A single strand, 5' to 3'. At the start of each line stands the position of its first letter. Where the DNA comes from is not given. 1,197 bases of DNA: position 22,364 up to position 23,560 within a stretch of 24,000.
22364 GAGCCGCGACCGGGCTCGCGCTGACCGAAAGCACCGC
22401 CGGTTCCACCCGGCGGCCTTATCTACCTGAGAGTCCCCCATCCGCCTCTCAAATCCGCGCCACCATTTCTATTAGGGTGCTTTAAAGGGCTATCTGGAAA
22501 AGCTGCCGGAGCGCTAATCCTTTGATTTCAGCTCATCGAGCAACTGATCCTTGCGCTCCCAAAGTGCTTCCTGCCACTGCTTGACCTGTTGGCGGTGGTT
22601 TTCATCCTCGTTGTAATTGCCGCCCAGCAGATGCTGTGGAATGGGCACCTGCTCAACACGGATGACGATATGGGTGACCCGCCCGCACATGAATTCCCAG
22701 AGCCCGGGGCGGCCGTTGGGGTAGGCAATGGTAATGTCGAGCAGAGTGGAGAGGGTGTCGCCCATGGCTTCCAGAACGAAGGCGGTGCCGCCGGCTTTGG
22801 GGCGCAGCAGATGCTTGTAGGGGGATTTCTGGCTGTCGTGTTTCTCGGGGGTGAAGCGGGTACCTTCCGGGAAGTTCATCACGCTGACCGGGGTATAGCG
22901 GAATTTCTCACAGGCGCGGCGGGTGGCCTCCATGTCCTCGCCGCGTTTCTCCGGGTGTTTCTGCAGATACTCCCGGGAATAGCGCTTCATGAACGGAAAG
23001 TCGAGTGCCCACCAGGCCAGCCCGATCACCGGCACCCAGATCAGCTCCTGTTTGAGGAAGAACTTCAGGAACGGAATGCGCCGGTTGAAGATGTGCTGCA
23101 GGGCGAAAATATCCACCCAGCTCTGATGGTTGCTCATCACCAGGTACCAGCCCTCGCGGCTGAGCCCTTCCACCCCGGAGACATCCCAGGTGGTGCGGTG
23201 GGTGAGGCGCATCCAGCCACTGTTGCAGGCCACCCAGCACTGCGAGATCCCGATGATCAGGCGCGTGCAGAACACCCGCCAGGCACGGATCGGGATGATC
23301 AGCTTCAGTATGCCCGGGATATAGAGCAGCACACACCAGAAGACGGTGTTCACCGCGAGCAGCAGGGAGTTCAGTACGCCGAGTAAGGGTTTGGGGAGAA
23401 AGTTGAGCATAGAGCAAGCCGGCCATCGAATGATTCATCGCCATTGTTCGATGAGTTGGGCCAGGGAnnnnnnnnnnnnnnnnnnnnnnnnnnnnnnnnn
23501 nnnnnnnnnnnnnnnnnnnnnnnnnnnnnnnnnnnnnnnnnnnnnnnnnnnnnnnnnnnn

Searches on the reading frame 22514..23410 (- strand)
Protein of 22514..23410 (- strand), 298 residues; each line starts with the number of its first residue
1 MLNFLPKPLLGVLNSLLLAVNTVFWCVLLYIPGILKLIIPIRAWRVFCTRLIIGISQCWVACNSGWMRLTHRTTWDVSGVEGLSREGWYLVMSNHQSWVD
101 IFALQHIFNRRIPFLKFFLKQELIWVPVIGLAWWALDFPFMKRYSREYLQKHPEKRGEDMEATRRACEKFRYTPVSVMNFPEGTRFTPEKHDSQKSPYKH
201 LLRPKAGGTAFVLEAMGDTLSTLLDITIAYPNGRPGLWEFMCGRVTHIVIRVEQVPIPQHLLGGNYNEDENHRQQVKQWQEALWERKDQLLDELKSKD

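Call 90: search_protein_families(library=pfam, proteins=[window:22514-23410:-], max_evalue=0.0001)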
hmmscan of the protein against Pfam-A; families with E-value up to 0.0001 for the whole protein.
window:22514-23410:- (298 aa): 1 family
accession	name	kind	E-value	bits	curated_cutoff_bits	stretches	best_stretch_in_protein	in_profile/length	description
PF01553.26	Acyltransferase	-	7.6e-16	58.6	23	1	76-215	3-122/132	Acyltransferase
